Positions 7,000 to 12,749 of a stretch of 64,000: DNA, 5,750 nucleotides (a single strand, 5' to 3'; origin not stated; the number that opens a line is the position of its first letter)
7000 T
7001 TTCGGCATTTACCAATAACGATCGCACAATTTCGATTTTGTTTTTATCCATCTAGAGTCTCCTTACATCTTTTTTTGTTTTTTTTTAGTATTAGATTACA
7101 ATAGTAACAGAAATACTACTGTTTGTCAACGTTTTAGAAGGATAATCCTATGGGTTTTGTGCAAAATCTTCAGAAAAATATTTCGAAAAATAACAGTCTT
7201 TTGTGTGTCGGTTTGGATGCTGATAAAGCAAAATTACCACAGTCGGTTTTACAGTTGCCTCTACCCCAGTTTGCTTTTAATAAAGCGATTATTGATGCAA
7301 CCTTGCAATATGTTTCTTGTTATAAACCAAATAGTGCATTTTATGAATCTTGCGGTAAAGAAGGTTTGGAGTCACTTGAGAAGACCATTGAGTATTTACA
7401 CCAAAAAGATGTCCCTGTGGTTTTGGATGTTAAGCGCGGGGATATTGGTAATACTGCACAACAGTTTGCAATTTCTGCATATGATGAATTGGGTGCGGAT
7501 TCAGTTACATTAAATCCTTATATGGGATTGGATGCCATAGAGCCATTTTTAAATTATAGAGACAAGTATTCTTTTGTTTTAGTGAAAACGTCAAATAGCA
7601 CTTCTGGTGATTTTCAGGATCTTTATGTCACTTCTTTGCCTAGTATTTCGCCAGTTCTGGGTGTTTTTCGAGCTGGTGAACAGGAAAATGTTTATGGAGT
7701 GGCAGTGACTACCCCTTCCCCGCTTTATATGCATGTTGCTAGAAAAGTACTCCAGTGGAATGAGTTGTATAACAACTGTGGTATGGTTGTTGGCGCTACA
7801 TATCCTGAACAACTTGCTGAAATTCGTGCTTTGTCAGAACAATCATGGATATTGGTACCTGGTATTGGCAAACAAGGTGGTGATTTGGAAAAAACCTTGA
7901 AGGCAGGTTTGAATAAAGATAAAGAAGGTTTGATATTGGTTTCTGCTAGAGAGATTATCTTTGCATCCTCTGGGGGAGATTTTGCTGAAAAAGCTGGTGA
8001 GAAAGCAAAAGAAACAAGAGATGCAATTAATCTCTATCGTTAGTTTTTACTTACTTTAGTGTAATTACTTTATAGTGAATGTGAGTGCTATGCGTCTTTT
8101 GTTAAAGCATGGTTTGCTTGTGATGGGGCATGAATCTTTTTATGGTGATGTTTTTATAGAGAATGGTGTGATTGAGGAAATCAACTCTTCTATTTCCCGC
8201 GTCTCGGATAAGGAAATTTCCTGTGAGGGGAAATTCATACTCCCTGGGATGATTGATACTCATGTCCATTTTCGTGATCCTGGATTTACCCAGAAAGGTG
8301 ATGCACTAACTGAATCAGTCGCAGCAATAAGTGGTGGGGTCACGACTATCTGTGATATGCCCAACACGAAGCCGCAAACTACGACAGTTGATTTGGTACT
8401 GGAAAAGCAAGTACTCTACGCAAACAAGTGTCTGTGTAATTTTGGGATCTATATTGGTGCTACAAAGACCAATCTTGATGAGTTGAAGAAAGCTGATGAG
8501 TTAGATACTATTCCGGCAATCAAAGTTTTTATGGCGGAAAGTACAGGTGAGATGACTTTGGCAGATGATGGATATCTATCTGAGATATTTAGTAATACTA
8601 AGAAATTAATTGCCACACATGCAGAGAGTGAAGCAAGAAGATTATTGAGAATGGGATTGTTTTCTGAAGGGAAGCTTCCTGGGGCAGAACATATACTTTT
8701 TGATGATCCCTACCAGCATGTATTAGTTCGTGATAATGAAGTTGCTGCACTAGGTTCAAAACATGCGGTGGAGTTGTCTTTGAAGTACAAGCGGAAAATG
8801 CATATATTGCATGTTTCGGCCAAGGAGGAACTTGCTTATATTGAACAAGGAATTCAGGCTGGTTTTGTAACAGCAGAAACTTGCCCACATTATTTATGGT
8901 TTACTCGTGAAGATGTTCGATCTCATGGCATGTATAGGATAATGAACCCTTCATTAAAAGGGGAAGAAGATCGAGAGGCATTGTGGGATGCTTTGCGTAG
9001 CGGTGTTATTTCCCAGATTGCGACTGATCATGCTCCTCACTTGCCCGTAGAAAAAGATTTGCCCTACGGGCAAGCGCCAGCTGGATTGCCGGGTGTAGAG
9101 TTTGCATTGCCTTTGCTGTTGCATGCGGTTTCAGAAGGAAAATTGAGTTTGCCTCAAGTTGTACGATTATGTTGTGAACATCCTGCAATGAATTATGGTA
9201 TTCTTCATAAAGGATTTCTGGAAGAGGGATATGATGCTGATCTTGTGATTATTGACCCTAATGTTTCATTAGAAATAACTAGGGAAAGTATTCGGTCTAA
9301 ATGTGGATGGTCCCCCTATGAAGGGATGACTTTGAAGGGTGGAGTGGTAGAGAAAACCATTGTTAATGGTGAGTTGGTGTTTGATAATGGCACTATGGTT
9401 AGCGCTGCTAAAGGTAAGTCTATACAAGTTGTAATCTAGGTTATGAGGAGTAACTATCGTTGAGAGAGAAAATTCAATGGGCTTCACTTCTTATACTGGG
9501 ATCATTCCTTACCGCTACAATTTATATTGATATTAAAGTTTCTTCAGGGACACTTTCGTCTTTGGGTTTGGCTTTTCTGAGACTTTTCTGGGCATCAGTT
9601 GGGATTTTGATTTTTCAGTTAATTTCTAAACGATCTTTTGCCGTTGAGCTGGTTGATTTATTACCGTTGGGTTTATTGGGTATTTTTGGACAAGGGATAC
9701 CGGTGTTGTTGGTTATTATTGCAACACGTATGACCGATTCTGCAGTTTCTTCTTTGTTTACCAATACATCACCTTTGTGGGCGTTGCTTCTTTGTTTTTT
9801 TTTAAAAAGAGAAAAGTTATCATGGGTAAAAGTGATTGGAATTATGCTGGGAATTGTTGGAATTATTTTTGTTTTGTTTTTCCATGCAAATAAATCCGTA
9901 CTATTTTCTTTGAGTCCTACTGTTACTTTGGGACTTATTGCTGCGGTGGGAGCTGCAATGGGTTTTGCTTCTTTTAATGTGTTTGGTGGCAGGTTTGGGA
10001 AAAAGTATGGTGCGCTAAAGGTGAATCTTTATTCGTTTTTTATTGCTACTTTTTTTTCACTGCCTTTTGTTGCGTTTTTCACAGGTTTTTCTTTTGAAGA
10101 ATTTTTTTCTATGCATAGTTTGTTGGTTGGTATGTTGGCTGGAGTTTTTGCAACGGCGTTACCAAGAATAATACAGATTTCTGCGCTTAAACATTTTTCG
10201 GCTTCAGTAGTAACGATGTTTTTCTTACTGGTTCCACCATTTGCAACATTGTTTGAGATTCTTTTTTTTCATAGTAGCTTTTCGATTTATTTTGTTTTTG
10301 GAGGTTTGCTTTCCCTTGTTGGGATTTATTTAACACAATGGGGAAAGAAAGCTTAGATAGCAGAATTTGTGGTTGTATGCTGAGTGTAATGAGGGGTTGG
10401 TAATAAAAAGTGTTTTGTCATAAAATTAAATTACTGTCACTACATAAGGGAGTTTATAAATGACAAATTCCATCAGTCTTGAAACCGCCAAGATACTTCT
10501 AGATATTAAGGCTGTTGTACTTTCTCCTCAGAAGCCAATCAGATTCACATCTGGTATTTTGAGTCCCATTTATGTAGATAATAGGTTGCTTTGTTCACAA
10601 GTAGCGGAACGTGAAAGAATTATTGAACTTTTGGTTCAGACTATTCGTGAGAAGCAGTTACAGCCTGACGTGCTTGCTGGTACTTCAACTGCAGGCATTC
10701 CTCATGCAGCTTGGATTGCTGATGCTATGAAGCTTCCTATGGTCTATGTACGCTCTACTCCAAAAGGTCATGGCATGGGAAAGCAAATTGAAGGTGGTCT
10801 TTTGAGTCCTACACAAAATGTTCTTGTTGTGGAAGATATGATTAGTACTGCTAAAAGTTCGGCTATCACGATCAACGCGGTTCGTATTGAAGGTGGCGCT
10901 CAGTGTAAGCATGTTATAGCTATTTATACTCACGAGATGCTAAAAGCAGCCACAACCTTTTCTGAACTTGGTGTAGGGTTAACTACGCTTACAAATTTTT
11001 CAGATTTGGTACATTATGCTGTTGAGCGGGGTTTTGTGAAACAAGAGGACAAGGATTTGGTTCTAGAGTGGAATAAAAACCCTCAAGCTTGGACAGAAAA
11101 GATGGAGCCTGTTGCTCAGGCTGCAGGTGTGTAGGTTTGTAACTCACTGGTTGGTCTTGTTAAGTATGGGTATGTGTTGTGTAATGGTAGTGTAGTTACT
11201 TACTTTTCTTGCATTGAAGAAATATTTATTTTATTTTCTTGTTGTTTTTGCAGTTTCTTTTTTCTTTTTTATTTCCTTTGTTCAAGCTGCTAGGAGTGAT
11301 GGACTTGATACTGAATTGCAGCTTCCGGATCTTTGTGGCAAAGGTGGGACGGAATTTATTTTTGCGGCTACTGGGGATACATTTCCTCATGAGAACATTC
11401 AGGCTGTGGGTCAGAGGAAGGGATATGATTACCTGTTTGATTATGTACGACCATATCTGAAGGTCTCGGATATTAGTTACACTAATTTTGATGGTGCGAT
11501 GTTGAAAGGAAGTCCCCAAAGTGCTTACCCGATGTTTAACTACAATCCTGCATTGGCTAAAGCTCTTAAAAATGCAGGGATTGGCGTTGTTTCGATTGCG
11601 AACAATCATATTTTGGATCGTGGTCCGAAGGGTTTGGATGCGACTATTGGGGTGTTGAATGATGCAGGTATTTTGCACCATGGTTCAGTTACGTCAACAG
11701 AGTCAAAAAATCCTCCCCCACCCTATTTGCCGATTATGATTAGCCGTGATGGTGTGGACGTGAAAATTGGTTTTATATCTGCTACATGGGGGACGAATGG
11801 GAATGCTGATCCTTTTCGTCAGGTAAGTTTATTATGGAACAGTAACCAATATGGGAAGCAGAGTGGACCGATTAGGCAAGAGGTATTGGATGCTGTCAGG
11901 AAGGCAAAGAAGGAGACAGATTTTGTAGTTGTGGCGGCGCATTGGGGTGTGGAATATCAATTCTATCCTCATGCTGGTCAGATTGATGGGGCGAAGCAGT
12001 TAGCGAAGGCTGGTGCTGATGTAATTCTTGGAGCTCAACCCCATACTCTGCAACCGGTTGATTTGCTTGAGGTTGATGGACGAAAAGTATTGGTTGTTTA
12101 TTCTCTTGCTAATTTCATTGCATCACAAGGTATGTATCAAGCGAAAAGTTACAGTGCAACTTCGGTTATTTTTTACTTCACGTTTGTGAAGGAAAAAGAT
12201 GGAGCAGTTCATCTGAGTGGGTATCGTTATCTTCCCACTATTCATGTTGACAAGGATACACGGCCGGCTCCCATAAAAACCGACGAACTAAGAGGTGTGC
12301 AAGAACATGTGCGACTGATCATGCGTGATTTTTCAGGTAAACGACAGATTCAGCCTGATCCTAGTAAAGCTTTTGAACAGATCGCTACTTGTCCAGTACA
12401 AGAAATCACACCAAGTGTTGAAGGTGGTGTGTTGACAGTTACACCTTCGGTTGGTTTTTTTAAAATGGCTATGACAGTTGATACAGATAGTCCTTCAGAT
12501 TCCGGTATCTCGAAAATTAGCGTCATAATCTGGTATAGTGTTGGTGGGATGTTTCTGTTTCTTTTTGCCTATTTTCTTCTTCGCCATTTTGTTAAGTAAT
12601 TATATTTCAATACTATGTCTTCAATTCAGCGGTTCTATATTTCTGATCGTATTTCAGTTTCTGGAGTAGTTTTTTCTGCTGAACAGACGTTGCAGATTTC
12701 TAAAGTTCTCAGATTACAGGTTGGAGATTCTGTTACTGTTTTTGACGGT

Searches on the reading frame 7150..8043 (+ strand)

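Call 17: search_protein_families(library=pfam, proteins=[window:7150-8043:+], max_evalue=0.0001)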
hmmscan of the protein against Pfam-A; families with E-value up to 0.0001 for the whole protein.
window:7150-8043:+ (297 aa): 1 family
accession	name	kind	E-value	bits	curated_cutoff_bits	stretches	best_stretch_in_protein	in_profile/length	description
PF00215.30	OMPdecase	-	1.2e-28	101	27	1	17-274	2-213/221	Orotidine 5'-phosphate decarboxylase / HUMPS family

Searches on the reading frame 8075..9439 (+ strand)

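Call 7: search_protein_families(library=pfam, proteins=[window:8075-9439:+], max_evalue=0.001)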
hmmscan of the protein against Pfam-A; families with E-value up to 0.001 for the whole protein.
window:8075-9439:+ (454 aa): 2 families
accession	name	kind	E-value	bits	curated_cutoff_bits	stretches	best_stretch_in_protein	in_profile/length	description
PF01979.26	Amidohydro_1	-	1.8e-28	100.3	25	2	273-435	205-345/345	Amidohydrolase family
PF07969.17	Amidohydro_3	-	2.1e-12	47.7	29.7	1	354-436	404-472/472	Amidohydrolase family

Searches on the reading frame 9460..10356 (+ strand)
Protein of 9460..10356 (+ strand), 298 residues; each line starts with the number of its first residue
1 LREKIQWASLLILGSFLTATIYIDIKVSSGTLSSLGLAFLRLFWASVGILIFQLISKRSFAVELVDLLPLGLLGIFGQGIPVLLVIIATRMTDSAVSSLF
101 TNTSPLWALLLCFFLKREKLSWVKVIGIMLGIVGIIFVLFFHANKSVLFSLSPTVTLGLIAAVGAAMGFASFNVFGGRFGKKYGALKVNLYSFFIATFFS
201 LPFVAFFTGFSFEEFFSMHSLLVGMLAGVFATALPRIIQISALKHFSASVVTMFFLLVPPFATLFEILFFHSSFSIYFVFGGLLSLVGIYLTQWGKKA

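Call 17: search_protein_families(library=pfam, proteins=[window:9460-10356:+], max_evalue=0.0001)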
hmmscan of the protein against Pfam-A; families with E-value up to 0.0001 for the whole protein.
window:9460-10356:+ (298 aa): 1 family
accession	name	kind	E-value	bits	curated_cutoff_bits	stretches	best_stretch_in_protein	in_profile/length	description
PF00892.27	EamA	-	3.6e-32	111.9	28.2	2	7-139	3-134/135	EamA-like transporter family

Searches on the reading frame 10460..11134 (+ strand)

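Call 85: search_protein_families(library=pfam, proteins=[window:10460-11134:+], max_evalue=0.0001)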
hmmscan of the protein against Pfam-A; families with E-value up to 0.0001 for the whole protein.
window:10460-11134:+ (224 aa): 1 family
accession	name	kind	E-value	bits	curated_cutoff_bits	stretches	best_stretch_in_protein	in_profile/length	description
PF00156.33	Pribosyltran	-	3.1e-08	33.5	26.3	1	53-150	14-119/158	Phosphoribosyl transferase domain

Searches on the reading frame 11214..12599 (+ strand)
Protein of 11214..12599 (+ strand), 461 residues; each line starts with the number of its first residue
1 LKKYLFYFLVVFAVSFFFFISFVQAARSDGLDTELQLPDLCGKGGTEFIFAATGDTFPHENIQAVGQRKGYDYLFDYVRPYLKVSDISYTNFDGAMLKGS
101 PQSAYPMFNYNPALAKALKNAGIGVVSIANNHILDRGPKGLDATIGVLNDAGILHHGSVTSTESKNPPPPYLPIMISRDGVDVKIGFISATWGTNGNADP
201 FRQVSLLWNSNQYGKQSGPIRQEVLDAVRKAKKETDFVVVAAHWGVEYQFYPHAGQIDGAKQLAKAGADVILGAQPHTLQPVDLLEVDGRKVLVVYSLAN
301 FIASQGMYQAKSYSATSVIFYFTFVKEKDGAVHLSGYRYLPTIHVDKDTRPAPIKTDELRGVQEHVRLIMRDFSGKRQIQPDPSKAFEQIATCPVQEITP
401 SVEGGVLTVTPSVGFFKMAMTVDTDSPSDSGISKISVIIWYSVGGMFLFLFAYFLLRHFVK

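Call 17: search_protein_families(library=pfam, proteins=[window:11214-12599:+], max_evalue=0.0001)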
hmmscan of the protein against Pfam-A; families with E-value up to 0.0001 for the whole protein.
window:11214-12599:+ (461 aa): 1 family
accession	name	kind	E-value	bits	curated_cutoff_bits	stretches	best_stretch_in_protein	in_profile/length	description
PF09587.15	PGA_cap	-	9.2e-59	199.4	27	1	51-305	3-255/255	Bacterial capsule synthesis protein PGA_cap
